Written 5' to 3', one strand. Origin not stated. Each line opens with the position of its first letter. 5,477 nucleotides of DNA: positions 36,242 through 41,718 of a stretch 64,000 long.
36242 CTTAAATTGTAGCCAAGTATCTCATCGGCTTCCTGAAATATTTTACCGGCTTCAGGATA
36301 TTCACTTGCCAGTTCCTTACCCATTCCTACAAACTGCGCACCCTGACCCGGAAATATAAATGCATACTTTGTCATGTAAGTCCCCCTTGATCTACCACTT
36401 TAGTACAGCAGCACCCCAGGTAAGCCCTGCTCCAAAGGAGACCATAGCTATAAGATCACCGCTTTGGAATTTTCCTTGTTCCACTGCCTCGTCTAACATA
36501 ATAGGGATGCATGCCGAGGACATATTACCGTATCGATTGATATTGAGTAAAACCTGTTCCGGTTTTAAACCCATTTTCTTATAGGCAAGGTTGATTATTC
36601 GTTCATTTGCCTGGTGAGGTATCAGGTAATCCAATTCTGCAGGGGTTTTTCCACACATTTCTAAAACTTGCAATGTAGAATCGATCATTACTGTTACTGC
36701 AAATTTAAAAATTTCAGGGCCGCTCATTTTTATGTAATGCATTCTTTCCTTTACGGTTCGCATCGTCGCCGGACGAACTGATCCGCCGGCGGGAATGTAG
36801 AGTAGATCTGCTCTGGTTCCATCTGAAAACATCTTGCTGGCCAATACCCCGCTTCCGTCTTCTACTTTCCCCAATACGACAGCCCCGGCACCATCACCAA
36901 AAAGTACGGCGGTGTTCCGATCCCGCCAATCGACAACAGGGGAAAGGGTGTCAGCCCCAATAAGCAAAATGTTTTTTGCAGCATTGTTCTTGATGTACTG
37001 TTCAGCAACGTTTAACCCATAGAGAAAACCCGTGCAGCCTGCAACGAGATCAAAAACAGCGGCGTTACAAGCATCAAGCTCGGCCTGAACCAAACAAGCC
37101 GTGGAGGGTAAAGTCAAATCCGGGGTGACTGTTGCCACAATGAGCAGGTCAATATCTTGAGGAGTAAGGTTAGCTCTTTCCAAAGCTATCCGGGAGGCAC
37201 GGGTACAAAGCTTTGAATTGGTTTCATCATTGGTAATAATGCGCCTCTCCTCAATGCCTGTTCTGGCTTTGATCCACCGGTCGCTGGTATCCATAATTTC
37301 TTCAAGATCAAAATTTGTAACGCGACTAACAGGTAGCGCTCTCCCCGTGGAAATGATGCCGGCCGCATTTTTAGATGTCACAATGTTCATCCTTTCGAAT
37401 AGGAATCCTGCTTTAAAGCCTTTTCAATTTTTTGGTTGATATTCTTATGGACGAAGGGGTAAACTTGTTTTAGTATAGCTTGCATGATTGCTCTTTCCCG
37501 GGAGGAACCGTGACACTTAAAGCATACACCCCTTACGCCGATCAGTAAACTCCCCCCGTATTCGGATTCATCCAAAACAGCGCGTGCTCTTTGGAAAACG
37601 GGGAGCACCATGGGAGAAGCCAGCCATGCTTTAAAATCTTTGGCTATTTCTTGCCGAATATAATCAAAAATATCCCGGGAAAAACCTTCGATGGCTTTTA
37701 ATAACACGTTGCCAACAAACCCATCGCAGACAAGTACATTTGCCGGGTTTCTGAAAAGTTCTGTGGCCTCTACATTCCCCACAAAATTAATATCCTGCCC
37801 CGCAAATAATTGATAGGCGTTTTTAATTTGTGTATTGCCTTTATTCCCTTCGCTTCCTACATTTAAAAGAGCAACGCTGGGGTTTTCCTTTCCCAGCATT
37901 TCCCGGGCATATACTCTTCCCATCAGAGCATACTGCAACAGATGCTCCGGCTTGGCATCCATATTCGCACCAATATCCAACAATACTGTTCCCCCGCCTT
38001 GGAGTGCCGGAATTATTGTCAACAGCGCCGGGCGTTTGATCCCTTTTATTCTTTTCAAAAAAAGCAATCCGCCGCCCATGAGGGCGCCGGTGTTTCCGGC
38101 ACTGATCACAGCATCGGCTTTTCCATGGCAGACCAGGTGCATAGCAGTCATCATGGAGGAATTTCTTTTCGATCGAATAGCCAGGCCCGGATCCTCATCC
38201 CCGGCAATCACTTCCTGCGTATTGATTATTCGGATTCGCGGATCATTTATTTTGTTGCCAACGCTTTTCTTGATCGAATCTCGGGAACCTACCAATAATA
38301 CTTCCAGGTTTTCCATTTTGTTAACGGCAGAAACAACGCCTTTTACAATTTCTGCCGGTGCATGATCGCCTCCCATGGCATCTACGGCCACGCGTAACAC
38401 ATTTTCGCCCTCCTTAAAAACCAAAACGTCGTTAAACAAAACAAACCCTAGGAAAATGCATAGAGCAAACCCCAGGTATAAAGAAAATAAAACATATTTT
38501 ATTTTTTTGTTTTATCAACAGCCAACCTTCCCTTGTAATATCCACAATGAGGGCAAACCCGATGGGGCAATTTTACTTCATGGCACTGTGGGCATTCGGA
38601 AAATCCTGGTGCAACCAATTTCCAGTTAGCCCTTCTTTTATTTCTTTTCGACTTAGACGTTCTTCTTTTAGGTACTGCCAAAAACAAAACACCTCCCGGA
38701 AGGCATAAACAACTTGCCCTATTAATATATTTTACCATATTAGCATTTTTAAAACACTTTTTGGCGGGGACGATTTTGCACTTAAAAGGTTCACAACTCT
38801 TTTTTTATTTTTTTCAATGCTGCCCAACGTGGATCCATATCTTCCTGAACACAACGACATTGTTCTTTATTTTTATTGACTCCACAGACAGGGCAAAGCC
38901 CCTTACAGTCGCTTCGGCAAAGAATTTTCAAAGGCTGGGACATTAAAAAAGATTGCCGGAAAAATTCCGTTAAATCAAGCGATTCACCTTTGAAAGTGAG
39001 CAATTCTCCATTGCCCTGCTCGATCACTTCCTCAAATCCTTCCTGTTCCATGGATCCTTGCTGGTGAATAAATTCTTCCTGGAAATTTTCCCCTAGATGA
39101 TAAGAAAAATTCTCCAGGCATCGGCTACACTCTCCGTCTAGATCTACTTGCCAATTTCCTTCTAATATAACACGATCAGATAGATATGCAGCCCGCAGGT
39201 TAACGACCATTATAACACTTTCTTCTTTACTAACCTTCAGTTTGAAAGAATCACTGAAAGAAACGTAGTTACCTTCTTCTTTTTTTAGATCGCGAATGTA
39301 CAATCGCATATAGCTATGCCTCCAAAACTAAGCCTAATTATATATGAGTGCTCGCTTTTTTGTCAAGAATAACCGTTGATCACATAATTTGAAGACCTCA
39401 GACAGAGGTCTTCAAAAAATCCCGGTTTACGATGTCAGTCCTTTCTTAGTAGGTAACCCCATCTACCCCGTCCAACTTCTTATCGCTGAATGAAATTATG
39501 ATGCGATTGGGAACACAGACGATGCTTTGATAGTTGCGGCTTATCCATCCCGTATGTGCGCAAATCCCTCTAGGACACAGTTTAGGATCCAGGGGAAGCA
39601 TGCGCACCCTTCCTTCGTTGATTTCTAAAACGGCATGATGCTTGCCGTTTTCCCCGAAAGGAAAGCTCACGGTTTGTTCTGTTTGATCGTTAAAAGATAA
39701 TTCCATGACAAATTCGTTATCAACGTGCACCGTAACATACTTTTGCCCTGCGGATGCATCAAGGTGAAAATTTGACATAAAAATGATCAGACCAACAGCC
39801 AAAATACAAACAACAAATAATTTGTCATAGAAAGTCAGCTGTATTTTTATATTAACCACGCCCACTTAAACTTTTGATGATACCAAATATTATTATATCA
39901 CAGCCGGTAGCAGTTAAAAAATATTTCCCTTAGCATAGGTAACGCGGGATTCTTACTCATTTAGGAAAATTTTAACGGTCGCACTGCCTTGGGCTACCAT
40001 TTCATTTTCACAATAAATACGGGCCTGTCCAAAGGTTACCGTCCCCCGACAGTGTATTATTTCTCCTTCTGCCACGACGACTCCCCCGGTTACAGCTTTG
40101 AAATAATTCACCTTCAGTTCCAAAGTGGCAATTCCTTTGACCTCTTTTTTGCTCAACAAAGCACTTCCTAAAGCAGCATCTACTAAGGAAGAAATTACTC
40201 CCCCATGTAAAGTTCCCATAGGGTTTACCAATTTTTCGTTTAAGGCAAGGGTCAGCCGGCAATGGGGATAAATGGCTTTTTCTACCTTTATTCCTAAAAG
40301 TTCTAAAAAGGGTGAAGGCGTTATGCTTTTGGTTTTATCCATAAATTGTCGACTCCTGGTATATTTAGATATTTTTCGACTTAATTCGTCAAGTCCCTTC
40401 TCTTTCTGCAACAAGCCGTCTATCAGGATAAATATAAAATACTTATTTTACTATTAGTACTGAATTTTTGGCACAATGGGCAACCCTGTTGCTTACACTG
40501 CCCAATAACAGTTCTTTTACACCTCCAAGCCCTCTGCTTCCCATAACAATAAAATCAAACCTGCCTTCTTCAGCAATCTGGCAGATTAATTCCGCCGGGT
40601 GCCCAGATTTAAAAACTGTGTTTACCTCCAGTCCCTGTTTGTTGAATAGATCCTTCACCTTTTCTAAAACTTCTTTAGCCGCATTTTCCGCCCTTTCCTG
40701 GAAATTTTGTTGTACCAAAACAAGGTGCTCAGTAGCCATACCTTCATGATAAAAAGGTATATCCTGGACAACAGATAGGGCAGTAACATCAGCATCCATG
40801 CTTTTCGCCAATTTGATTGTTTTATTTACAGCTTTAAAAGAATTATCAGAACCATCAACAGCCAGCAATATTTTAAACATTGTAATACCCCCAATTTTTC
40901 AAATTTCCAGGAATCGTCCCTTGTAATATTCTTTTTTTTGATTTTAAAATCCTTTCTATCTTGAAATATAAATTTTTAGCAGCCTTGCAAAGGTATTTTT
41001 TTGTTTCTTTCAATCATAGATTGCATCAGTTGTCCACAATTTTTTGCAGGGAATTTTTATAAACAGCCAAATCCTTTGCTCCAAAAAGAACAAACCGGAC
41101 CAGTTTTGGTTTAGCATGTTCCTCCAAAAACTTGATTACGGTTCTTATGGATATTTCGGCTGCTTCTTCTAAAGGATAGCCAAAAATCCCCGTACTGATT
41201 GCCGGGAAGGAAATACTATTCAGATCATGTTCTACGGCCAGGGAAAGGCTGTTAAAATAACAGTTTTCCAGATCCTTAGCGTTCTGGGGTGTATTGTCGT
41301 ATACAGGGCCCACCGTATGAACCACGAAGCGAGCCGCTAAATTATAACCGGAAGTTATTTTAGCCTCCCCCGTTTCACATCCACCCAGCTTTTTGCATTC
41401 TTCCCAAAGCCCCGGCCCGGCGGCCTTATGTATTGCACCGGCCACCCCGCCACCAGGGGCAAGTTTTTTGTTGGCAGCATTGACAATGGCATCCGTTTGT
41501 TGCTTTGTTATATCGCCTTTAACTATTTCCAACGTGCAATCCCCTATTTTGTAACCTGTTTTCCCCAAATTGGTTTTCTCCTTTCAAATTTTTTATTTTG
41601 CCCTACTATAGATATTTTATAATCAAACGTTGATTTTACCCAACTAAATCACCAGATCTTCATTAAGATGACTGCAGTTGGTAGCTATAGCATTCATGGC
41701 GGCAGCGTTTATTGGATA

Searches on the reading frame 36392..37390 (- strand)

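Call 11: search_protein_families(library=pfam, proteins=[window:36392-37390:-])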
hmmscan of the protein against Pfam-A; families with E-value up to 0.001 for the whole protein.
window:36392-37390:- (332 aa): 4 families
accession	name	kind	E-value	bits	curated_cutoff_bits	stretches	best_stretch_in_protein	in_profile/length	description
PF08541.16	ACP_syn_III_C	-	3.3e-37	127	26.6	1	244-332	2-90/90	3-Oxoacyl-[acyl-carrier-protein (ACP)] synthase III C terminal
PF08545.16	ACP_syn_III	-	7.9e-31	106.2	24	1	113-191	1-80/80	3-Oxoacyl-[acyl-carrier-protein (ACP)] synthase III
PF00195.25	Chal_sti_synt_N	-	0.00016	21.6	27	1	41-174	83-222/225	Chalcone and stilbene synthases, N-terminal domain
PF02797.21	Chal_sti_synt_C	-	0.00072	20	27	0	255-331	62-148/151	Chalcone and stilbene synthases, C-terminal domain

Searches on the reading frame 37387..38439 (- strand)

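Call 11: search_protein_families(library=pfam, proteins=[window:37387-38439:-])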
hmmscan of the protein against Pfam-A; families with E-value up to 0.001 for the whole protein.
window:37387-38439:- (350 aa): 1 family
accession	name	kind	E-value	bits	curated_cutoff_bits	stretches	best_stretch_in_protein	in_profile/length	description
PF02504.20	FA_synthesis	-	3e-101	339.2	29.1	1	15-325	1-313/324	Fatty acid synthesis protein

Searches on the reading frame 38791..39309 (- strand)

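Call 11: search_protein_families(library=pfam, proteins=[window:38791-39309:-])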
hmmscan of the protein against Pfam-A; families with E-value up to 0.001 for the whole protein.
window:38791-39309:- (172 aa): 1 family
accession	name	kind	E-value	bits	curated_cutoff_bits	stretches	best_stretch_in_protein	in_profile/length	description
PF02620.22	YceD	-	2.4e-28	99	33.2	1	49-169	1-119/119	Large ribosomal RNA subunit accumulation protein YceD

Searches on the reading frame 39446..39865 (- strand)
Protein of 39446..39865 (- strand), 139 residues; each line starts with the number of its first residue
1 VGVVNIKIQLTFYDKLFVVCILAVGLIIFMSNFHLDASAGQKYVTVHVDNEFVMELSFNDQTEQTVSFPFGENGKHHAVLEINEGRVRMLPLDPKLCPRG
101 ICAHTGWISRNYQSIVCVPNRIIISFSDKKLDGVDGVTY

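Call 11: search_protein_families(library=pfam, proteins=[window:39446-39865:-])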
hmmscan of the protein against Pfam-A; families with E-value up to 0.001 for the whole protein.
window:39446-39865:- (139 aa): 1 family
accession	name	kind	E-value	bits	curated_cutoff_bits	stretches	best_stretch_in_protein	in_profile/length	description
PF07009.16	NusG_II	-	1.9e-23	83.1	29.6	1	19-129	3-106/107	NusG domain II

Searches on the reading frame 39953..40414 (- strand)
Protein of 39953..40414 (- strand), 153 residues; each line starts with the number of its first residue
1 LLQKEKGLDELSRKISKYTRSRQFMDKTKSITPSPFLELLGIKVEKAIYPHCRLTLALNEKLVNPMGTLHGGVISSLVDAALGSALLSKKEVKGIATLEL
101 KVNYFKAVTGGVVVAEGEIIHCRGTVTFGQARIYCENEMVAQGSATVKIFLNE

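Call 11: search_protein_families(library=pfam, proteins=[window:39953-40414:-])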
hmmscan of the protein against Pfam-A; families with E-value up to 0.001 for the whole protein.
window:39953-40414:- (153 aa): 1 family
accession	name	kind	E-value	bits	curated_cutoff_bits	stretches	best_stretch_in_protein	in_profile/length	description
PF03061.28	4HBT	-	4.3e-14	53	20.6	1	66-140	1-77/79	Thioesterase superfamily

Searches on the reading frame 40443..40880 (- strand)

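Call 11: search_protein_families(library=pfam, proteins=[window:40443-40880:-])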
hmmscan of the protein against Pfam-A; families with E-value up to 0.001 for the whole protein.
window:40443-40880:- (145 aa): 1 family
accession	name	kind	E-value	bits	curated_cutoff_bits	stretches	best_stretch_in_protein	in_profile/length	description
PF00582.32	Usp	-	1.4e-32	113.6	24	1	3-145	4-141/141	Universal stress protein family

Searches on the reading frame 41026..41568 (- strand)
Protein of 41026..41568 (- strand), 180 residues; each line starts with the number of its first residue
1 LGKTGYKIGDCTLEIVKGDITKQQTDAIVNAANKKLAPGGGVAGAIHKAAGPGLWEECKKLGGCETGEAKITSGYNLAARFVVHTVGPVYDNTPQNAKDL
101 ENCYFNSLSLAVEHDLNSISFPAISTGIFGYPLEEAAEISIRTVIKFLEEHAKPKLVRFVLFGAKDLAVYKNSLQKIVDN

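Call 11: search_protein_families(library=pfam, proteins=[window:41026-41568:-])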
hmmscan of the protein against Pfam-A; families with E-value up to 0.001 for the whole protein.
window:41026-41568:- (180 aa): 1 family
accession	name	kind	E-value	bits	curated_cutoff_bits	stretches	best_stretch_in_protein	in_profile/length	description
PF01661.27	Macro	-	4.9e-44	149.5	22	1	29-139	1-117/118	Macro domain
